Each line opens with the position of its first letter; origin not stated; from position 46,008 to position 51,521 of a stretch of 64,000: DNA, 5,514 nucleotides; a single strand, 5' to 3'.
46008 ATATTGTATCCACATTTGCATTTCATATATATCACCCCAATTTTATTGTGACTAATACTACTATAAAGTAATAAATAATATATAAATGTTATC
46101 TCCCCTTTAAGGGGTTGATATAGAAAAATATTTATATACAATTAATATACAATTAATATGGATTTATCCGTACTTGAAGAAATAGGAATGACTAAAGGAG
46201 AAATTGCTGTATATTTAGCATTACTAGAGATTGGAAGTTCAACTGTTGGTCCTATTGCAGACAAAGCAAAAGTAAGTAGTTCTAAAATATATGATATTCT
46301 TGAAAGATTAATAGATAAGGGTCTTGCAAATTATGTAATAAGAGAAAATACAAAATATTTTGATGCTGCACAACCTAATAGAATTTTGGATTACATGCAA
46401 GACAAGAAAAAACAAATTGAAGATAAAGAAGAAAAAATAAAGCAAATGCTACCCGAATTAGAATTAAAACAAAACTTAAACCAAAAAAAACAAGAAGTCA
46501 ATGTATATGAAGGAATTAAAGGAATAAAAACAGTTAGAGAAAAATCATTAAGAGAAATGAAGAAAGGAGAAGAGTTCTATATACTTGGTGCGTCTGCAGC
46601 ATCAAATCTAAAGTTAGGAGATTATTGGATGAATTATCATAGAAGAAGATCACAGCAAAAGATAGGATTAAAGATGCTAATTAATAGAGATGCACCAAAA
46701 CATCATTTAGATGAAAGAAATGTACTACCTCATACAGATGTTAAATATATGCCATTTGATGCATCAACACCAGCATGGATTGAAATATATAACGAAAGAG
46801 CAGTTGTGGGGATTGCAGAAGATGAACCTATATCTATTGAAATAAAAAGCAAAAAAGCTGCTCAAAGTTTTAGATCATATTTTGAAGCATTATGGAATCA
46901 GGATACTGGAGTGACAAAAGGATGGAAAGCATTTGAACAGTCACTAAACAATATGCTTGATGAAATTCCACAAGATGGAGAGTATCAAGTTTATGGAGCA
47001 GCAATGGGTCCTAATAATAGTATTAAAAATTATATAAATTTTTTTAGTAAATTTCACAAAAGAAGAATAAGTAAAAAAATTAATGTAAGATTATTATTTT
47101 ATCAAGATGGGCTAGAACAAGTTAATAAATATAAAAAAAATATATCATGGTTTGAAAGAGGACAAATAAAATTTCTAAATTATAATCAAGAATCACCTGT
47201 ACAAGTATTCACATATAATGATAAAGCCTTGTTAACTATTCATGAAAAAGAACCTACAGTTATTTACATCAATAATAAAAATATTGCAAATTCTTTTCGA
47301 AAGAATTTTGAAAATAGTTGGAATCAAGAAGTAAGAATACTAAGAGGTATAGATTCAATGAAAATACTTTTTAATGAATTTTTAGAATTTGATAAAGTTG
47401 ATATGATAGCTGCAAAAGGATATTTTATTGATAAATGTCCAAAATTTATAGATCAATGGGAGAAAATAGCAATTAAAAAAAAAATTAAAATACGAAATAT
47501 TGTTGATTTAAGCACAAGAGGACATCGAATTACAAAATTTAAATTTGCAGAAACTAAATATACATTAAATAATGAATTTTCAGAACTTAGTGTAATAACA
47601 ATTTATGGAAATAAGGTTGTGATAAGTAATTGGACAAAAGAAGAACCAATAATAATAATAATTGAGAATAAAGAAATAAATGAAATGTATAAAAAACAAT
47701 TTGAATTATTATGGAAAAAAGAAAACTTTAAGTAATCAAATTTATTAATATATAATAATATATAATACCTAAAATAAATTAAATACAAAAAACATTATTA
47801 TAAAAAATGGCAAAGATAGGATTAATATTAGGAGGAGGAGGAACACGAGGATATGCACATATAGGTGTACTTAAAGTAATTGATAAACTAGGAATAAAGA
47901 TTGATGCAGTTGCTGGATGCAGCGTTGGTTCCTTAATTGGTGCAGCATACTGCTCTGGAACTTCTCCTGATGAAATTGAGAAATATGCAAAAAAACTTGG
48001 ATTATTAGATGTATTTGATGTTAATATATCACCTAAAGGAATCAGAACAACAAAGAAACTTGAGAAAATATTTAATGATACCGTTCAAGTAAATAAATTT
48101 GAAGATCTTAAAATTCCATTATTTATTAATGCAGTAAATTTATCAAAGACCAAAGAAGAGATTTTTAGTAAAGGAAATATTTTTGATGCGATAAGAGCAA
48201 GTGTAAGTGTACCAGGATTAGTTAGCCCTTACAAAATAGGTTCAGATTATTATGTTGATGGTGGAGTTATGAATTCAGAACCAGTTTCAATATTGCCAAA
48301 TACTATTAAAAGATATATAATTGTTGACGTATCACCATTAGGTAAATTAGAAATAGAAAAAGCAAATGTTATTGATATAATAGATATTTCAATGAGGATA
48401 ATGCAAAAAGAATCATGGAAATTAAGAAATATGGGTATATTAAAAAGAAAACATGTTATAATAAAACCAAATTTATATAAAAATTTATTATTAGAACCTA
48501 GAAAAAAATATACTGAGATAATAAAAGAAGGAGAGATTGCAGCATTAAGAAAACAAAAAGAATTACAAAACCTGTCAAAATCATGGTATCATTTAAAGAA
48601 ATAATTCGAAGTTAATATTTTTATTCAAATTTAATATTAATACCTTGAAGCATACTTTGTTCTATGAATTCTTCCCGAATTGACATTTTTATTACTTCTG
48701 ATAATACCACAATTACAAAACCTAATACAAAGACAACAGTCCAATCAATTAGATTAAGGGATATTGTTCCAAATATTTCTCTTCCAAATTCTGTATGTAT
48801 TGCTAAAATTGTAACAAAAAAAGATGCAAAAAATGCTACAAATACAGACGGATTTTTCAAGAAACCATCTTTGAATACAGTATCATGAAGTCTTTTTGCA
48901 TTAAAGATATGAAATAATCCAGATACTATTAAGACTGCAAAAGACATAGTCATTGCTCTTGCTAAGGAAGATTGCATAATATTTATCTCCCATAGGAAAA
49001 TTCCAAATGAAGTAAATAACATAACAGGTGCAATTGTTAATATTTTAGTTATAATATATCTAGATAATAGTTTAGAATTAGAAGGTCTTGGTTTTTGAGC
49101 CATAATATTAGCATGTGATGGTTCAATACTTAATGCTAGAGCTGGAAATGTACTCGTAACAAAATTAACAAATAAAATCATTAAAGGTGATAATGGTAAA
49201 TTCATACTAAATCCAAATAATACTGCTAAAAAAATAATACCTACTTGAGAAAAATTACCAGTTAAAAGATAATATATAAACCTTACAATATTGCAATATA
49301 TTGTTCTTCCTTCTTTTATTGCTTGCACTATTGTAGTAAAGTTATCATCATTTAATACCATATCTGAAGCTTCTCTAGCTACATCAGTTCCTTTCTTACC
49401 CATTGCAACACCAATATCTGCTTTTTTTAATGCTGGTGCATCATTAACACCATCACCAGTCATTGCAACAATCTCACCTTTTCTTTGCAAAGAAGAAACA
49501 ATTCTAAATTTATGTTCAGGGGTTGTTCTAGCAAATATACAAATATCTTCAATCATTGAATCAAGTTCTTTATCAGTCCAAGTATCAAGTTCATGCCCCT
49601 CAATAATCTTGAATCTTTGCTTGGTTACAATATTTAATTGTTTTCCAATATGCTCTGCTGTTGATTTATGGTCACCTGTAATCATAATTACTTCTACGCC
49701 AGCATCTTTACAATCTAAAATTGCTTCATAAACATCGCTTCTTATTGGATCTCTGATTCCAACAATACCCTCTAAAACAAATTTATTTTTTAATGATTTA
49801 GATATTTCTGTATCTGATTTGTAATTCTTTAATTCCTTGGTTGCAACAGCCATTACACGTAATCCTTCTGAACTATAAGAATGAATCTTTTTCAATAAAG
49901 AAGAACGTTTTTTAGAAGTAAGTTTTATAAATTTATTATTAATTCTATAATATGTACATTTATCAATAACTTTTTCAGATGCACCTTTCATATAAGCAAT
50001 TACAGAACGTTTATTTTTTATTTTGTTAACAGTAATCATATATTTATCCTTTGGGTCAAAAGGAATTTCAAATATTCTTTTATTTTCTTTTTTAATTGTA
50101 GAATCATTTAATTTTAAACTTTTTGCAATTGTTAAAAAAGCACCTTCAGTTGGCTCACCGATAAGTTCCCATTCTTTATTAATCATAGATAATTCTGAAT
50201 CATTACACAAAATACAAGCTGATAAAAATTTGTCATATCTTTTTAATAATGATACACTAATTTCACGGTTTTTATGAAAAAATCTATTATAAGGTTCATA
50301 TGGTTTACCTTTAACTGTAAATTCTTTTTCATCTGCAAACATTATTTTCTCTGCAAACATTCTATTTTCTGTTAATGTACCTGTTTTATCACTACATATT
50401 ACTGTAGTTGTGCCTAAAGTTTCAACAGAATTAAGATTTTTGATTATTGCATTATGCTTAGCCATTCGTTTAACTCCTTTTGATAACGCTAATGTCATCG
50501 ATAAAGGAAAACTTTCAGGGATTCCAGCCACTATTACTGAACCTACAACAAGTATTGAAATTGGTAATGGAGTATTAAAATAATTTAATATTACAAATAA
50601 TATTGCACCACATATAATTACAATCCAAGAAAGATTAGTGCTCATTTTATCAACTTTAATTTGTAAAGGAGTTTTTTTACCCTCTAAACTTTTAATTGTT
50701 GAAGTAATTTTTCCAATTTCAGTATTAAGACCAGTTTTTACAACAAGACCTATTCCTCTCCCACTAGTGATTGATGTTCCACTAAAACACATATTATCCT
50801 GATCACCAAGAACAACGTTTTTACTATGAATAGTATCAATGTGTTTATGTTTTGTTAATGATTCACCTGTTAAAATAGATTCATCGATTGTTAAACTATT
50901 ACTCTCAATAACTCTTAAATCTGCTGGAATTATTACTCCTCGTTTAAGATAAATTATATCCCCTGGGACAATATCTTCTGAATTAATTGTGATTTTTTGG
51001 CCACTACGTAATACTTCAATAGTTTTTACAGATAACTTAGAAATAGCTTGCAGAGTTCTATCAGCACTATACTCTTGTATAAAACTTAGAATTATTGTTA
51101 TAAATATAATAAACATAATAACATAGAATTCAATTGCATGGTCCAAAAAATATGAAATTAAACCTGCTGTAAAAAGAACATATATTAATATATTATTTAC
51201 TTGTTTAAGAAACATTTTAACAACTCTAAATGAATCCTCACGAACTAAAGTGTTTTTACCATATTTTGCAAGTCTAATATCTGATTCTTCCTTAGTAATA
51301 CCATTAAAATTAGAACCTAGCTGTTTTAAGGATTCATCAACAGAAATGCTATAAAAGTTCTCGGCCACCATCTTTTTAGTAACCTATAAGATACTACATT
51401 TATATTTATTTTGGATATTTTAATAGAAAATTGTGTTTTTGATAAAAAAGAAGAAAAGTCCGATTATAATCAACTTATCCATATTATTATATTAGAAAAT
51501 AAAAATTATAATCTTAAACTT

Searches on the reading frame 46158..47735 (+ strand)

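Call 11: search_protein_families(library=pfam, max_evalue=0.001, proteins=[window:46158-47735:+])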
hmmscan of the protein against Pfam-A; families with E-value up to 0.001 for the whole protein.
window:46158-47735:+ (525 aa): 1 family
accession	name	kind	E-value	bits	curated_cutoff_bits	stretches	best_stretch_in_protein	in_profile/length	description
PF01978.25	TrmB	-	4e-14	52.6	25.6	1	6-73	1-67/68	Sugar-specific transcriptional regulator TrmB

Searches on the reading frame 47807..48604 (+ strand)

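Call 88: search_protein_families(library=pfam, max_evalue=0.001, proteins=[window:47807-48604:+])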
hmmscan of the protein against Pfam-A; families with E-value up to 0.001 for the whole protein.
window:47807-48604:+ (265 aa): 1 family
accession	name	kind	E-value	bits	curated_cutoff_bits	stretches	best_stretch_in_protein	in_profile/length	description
PF01734.28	Patatin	-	4.3e-36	125.4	27.7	1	6-163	1-190/191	Patatin-like phospholipase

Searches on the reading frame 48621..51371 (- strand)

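Call 12: search_protein_families(library=pfam, max_evalue=0.001, proteins=[window:48621-51371:-])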
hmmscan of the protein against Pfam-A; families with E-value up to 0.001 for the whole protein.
window:48621-51371:- (916 aa): 6 families
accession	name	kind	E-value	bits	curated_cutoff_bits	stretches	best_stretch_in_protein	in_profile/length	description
PF00122.25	E1-E2_ATPase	-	2.2e-48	164.6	28.1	1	113-306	2-181/181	E1-E2 ATPase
PF00689.26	Cation_ATPase_C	-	1.3e-40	139.4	27.3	1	725-896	2-174/175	Cation transporting ATPase, C-terminus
PF13246.12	Cation_ATPase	-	7.1e-24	84.1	21.7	1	387-475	1-91/91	Cation transport ATPase (P-type)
PF00702.32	Hydrolase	-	5.6e-17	63.2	26.4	1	529-652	85-191/191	haloacid dehalogenase-like hydrolase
PF00690.31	Cation_ATPase_N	-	4.4e-14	52.3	20.4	1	7-73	2-69/69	Cation transporter/ATPase, N-terminus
PF08282.18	Hydrolase_3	-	0.00037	20.7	20.9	1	626-685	197-255/255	haloacid dehalogenase-like hydrolase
